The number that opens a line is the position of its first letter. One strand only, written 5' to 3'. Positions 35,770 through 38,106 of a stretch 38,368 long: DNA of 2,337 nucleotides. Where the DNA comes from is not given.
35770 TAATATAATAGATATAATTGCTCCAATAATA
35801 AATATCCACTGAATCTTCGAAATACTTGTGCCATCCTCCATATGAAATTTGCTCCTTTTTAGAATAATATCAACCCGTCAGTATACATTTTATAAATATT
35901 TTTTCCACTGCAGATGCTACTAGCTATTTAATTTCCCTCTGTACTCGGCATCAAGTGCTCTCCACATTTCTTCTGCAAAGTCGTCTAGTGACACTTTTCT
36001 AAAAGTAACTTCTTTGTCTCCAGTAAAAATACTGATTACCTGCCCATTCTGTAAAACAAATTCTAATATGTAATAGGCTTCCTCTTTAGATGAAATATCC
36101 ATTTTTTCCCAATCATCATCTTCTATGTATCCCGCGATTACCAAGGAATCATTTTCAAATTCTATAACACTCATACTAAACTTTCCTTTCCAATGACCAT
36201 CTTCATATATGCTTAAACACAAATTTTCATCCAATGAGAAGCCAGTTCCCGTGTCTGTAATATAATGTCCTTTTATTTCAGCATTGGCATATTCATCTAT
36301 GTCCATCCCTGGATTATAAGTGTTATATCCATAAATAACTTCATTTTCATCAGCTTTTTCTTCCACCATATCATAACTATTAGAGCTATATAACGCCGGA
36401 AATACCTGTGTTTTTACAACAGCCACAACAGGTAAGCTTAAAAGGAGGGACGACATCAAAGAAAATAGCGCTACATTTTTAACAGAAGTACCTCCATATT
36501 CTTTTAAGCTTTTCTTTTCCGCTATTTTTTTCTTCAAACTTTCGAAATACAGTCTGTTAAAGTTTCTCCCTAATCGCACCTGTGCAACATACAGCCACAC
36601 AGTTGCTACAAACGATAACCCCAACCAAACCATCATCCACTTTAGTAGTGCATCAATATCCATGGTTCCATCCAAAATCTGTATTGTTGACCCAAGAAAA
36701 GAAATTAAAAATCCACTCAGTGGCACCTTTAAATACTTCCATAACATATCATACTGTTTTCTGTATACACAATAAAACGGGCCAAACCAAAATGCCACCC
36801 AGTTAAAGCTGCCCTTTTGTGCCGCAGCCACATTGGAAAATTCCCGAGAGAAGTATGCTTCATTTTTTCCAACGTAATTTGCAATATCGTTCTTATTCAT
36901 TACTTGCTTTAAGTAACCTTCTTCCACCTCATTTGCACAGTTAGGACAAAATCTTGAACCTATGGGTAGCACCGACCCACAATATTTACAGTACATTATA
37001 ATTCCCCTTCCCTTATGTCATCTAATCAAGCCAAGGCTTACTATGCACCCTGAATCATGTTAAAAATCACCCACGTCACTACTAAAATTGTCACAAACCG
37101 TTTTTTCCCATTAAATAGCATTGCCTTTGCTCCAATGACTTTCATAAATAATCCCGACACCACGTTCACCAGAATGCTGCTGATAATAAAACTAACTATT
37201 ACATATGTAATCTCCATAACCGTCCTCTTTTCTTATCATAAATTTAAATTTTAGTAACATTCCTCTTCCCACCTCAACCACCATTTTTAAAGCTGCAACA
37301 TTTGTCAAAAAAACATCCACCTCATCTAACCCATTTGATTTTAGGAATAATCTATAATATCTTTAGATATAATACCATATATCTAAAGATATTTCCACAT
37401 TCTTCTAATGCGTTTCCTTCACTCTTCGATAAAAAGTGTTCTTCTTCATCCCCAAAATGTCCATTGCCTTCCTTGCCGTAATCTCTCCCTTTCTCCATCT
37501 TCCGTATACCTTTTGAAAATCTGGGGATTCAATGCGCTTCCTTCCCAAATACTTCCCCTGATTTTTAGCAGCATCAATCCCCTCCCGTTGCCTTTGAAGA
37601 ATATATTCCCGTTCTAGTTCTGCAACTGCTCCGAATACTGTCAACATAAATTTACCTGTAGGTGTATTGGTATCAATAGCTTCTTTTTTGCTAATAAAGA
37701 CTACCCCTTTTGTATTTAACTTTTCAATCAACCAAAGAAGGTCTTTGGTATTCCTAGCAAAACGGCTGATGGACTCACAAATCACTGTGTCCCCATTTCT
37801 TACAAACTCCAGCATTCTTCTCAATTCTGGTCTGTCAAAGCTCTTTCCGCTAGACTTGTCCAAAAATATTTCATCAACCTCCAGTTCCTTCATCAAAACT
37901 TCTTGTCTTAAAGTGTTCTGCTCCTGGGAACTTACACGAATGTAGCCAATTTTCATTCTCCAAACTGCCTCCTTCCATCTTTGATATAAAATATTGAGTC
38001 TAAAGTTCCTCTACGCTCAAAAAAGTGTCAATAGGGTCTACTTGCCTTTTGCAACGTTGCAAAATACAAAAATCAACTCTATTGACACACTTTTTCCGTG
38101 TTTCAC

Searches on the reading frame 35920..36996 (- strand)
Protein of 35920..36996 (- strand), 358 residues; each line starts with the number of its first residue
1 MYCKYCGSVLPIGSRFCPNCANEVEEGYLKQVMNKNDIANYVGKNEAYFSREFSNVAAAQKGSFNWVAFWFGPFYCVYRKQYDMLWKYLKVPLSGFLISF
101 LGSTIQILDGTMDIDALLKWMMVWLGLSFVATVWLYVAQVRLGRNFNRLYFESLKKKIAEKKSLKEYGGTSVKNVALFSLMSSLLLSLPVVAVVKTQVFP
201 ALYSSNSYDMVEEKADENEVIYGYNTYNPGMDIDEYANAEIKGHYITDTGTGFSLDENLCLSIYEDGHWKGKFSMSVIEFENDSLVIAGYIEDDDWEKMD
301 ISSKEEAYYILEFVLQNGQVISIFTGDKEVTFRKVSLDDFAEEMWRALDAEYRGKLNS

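Call 15: search_protein_families(library=pfam, proteins=[window:35920-36996:-], max_evalue=0.001)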
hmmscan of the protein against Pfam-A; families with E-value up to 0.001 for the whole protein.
window:35920-36996:- (358 aa): 1 family
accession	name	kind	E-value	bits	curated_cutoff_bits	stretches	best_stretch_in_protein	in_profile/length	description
PF13240.11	Zn_Ribbon_1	-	0.00011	22.3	25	1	2-22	1-21/23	zinc-ribbon domain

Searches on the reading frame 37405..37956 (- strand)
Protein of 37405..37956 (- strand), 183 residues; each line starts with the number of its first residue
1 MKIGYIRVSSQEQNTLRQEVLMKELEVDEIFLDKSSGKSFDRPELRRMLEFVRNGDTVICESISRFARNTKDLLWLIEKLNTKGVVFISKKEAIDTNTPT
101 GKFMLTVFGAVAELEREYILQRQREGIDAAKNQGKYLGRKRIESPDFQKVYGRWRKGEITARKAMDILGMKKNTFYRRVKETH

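Call 15: search_protein_families(library=pfam, proteins=[window:37405-37956:-], max_evalue=0.001)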
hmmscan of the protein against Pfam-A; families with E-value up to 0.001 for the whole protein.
window:37405-37956:- (183 aa): 1 family
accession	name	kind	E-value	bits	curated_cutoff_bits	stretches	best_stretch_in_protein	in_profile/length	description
PF00239.26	Resolvase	-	4.5e-42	144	23.3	1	3-136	2-145/145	Resolvase, N terminal domain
